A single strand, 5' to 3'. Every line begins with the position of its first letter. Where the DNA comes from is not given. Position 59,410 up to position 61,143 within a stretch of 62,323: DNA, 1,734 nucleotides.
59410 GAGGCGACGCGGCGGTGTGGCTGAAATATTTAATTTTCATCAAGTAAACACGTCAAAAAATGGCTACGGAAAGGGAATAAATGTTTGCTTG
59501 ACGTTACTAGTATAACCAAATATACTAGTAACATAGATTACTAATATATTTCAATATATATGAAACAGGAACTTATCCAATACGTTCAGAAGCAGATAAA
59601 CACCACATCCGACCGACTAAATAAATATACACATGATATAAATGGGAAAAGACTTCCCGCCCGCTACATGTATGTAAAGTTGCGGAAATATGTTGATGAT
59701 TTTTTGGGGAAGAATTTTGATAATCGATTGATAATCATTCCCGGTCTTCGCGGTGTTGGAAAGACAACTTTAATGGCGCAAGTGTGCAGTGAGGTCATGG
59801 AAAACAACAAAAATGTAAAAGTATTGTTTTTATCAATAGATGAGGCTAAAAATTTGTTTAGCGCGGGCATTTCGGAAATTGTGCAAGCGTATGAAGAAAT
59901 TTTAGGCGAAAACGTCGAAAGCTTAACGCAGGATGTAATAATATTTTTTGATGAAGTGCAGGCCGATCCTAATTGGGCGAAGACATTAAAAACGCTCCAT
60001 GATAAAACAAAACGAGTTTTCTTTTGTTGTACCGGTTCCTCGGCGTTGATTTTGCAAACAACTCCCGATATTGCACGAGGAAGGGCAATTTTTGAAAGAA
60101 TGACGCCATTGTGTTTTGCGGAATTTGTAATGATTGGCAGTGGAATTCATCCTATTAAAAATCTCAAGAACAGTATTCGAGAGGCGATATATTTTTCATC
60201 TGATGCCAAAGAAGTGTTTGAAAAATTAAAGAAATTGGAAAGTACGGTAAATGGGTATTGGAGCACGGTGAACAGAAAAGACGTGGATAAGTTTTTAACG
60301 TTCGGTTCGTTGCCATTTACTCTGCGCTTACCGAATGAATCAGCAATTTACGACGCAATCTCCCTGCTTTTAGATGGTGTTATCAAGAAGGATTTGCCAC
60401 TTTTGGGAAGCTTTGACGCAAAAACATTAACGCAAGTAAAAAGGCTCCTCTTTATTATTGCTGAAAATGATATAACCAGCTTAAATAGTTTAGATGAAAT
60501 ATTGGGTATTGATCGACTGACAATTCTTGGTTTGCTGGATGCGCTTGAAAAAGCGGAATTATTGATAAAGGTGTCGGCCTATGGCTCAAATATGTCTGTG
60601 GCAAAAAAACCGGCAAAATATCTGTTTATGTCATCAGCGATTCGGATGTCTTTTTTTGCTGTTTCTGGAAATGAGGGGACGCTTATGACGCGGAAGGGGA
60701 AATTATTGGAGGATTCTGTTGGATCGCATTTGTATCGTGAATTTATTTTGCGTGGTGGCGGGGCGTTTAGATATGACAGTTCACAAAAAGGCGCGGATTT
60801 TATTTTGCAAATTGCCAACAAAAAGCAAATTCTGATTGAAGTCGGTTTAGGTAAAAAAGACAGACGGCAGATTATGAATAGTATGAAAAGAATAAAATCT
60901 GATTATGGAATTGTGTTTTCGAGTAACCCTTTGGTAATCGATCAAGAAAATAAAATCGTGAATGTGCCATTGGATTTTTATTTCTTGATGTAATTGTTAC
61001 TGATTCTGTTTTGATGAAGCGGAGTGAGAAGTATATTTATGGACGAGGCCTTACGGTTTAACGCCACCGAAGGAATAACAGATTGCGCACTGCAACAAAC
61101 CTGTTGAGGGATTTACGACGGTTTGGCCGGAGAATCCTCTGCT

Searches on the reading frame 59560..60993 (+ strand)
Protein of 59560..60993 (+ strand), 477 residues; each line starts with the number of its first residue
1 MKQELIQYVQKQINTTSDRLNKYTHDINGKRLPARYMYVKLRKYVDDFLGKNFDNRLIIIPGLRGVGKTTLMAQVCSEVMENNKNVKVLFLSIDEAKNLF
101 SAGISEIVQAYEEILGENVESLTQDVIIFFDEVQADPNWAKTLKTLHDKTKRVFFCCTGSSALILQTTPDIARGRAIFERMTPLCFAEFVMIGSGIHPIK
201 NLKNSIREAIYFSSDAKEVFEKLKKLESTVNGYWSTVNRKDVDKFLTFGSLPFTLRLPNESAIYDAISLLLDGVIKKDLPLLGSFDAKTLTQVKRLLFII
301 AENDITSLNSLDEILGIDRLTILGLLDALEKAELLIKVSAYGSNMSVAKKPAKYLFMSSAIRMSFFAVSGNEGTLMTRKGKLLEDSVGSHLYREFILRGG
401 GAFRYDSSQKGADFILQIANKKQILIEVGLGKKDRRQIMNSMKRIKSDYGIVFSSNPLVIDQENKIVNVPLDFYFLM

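Call 79: search_protein_families(library=pfam, proteins=[window:59560-60993:+], max_evalue=0.001)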
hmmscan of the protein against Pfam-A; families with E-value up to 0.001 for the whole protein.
window:59560-60993:+ (477 aa): 7 families
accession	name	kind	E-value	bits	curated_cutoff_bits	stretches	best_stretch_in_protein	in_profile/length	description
PF13173.12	AAA_14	-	7.7e-26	91.1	27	1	55-189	2-128/129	AAA domain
PF13635.12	DUF4143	-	4e-09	36.8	28.1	1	292-429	15-158/160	Domain of unknown function (DUF4143)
PF00308.24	Bac_DnaA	-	1.4e-07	32.3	23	1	58-158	37-138/162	Bacterial DnaA ATPAse domain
PF20720.3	nSTAND3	-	3.4e-07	30.5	27.2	1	54-119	16-79/155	Novel STAND NTPase 3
PF25199.1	nSTAND_NTPase5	-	8.6e-05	22.8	34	1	54-155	40-128/145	Novel STAND NTPase 5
PF00004.35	AAA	-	8.9e-05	23.4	21.2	1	60-135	3-68/131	ATPase family associated with various cellular activities (AAA)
PF24883.2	NPHP3_N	-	0.00018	22.2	24.8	1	51-149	18-119/164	Nephrocystin 3, N-terminal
